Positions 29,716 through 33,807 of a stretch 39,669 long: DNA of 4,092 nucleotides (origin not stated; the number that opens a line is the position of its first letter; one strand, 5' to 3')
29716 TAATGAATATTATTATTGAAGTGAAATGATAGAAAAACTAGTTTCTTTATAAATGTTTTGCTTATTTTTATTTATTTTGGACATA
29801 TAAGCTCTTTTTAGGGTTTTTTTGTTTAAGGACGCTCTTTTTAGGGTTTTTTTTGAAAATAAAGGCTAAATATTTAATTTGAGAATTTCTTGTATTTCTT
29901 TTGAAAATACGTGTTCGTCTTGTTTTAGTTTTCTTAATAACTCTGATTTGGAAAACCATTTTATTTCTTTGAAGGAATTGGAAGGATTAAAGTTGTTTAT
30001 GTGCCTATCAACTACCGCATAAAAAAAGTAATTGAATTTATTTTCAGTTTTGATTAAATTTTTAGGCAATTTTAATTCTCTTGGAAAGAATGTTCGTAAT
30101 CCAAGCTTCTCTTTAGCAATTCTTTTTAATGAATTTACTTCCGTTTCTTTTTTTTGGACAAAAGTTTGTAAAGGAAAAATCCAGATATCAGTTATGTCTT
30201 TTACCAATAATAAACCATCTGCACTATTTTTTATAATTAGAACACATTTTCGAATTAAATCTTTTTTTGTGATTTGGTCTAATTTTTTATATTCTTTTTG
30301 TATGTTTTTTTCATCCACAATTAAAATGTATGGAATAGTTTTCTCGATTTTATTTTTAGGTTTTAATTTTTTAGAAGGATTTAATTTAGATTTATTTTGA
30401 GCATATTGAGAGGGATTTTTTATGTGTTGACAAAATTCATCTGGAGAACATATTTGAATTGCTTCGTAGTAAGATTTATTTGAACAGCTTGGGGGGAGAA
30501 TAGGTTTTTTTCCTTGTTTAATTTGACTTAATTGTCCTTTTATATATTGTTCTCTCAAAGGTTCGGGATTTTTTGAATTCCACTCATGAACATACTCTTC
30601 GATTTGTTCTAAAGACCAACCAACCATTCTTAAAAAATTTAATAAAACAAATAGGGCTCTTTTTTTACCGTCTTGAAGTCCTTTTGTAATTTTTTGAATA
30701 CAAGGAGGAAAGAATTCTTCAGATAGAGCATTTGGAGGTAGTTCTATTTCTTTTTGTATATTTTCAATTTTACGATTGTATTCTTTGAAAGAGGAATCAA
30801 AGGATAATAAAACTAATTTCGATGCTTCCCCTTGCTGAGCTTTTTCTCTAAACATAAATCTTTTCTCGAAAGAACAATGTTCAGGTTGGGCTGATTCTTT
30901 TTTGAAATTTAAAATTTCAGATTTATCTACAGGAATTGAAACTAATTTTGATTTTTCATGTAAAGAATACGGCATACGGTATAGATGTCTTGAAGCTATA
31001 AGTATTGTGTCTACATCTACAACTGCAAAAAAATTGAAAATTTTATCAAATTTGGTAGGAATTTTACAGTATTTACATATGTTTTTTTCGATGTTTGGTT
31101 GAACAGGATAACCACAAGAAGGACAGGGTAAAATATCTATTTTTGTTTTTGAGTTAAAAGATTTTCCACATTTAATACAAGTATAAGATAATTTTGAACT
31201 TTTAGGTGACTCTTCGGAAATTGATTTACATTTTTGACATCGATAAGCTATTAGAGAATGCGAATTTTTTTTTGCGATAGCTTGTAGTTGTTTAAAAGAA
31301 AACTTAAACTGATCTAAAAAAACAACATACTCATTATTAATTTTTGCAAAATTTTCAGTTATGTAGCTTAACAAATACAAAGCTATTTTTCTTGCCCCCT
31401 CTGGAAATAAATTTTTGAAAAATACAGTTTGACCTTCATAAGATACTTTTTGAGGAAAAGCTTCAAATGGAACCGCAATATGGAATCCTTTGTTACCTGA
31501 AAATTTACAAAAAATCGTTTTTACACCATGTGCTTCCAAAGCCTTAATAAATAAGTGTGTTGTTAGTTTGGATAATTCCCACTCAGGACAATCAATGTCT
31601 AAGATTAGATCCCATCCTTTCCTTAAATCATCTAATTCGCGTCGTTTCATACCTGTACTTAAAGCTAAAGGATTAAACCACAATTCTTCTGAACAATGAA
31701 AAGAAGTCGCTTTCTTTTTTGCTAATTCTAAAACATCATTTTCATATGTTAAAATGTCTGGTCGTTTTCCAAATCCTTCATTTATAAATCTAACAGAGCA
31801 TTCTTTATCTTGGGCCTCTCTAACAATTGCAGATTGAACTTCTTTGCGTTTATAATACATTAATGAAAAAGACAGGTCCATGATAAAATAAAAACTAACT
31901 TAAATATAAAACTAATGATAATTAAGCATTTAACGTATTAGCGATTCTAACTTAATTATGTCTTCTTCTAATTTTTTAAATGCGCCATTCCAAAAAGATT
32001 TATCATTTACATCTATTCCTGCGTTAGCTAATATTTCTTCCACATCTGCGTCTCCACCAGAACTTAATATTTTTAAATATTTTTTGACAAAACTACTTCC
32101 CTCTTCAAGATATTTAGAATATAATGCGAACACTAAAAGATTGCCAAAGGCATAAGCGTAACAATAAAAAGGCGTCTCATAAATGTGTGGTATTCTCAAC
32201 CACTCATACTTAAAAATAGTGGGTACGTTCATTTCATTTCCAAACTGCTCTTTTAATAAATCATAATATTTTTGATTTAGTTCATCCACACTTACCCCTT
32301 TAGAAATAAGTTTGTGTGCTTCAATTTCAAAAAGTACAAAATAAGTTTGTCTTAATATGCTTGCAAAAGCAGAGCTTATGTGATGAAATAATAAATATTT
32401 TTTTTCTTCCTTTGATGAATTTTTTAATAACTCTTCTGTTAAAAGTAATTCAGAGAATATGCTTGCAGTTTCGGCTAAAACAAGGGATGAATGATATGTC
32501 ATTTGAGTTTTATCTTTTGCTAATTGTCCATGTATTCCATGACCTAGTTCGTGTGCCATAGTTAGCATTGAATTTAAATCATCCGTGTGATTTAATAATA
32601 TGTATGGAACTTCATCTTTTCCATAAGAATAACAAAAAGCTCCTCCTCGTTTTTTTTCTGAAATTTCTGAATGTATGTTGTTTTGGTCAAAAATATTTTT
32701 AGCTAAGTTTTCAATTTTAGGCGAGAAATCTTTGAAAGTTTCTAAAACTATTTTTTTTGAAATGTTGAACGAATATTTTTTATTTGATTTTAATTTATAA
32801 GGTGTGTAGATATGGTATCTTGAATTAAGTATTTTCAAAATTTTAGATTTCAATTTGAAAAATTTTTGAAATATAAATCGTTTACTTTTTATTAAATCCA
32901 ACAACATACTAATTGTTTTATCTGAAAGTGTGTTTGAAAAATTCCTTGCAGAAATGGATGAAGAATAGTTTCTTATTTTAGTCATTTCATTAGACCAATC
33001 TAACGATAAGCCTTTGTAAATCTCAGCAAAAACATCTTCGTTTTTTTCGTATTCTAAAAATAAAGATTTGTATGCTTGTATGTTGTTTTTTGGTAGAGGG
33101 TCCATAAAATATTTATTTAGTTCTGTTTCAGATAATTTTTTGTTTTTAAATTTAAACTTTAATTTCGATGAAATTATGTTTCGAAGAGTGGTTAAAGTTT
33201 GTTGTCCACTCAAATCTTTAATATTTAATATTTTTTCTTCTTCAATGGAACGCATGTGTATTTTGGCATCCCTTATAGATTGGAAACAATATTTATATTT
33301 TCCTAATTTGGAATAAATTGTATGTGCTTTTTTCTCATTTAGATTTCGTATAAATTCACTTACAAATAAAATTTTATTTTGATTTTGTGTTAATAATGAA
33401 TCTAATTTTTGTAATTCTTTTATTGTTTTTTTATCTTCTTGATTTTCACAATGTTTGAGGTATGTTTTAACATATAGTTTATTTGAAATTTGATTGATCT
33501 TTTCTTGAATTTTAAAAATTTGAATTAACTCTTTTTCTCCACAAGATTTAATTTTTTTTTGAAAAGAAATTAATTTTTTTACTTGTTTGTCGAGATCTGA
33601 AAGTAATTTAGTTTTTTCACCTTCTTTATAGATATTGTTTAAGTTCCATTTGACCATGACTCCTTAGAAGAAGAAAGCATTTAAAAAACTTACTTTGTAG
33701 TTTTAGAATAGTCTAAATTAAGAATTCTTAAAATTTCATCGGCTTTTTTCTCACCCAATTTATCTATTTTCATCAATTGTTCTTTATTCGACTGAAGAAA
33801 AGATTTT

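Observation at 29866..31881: Single-chain primase: PriS + PriL Fe-S domain + an appended degenerate Nudix-like module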

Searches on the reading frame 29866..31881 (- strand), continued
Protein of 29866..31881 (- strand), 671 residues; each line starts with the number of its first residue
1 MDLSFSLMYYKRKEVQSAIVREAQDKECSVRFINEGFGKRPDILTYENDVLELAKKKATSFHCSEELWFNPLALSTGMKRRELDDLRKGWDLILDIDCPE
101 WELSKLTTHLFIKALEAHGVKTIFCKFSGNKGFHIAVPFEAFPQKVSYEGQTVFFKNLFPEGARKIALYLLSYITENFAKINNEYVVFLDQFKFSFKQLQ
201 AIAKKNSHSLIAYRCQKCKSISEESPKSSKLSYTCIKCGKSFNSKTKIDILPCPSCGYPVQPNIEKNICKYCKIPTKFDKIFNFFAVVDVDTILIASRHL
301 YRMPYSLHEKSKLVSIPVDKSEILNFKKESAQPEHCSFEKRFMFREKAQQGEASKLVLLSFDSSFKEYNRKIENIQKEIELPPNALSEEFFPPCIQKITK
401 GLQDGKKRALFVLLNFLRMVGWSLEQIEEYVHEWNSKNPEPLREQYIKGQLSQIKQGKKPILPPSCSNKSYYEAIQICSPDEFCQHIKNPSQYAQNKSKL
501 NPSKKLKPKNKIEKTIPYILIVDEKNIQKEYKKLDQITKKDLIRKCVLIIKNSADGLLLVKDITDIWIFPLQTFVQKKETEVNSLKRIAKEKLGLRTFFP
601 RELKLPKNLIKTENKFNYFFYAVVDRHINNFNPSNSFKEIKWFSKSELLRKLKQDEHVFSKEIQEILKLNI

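Call 58: search_solved_structures(query=A2, max_evalue=0.01, show_alignments=0)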
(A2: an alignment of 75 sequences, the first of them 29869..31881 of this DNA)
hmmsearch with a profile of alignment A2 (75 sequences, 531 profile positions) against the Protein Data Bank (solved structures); distinct sequences matched with E-value up to 0.01: 17.
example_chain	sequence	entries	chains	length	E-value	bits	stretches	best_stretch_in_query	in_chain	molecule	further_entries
9f26_B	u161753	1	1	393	4.8e-08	35.4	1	459-509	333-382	DNA primase large subunit PriL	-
9eho_p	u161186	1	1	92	0.0027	19.8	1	217-261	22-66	Large ribosomal subunit protein eL43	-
7qep_P3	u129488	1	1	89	0.0035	19.4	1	216-260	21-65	60S RIBOSOMAL PROTEIN L37A (L43)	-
7olc_Lp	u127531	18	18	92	0.0037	19.3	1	217-261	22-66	60S ribosomal protein L43-like protein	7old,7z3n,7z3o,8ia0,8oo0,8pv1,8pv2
7pzy_AQ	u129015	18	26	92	0.0037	19.3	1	217-261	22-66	Ribosomal 60S subunit protein L43A | 60S ribosomal protein L43-A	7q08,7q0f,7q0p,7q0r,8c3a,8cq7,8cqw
5xxb_o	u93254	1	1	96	0.004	19.2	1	217-261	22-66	Ribosomal protein eL43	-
9bh5_Cp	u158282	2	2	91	0.005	18.9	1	218-260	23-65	Large ribosomal subunit protein eL43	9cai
6r4s_A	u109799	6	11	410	0.0066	18.5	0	296-327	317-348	DNA primase small subunit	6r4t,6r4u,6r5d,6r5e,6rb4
8vy3_A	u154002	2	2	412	0.0067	18.5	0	296-327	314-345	DNA primase small subunit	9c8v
4rr2_A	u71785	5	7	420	0.0069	18.4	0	296-327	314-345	DNA primase small subunit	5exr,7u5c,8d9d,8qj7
8d0b_D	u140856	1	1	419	0.007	18.4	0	296-327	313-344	DNA primase small subunit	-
4bpu_A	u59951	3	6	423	0.0072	18.4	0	296-327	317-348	DNA PRIMASE SMALL SUBUNIT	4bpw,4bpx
4mhq_A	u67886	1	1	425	0.0072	18.4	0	296-327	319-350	DNA primase small subunit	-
8d0k_D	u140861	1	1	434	0.0076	18.3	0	296-327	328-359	DNA primase small subunit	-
7opl_C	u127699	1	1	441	0.008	18.2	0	296-327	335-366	DNA primase small subunit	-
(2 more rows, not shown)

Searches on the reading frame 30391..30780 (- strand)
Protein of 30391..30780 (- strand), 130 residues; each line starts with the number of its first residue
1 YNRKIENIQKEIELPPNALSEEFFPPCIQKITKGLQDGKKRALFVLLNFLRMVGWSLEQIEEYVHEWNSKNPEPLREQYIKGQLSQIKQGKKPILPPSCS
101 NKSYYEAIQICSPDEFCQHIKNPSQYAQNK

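Call 3: search_protein_families(library=pfam, proteins=[window:30391-30780:-], max_evalue=1)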
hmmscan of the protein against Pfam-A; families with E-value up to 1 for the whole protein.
window:30391-30780:- (130 aa): 3 families
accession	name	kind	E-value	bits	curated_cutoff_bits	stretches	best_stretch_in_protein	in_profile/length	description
PF04104.19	DNA_primase_lrg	-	3.3e-07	30.3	22.4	1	17-102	101-191/266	Eukaryotic and archaeal DNA primase, large subunit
PF08708.16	PriCT_1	-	0.018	15.1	21.1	1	42-80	16-54/67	Primase C terminal 1 (PriCT-1)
PF00086.23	Thyroglobulin_1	-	0.3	11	20.6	1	83-117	11-45/67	Thyroglobulin type-1 repeat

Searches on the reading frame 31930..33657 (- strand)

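Call 9: search_protein_families(library=pfam, proteins=[window:31930-33657:-], max_evalue=0.001)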
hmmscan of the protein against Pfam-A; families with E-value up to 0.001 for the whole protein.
window:31930-33657:- (575 aa): 3 families
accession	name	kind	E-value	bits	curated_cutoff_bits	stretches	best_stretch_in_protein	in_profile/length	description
PF01432.26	Peptidase_M3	-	1.8e-33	117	27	1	200-559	19-454/457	Peptidase family M3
PF08439.15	Peptidase_M3_N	-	1.4e-05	25.6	25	1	110-168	9-70/70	Oligopeptidase F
PF06114.19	Peptidase_M78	-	8.2e-05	22.8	22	1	335-422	15-103/123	IrrE N-terminal-like domain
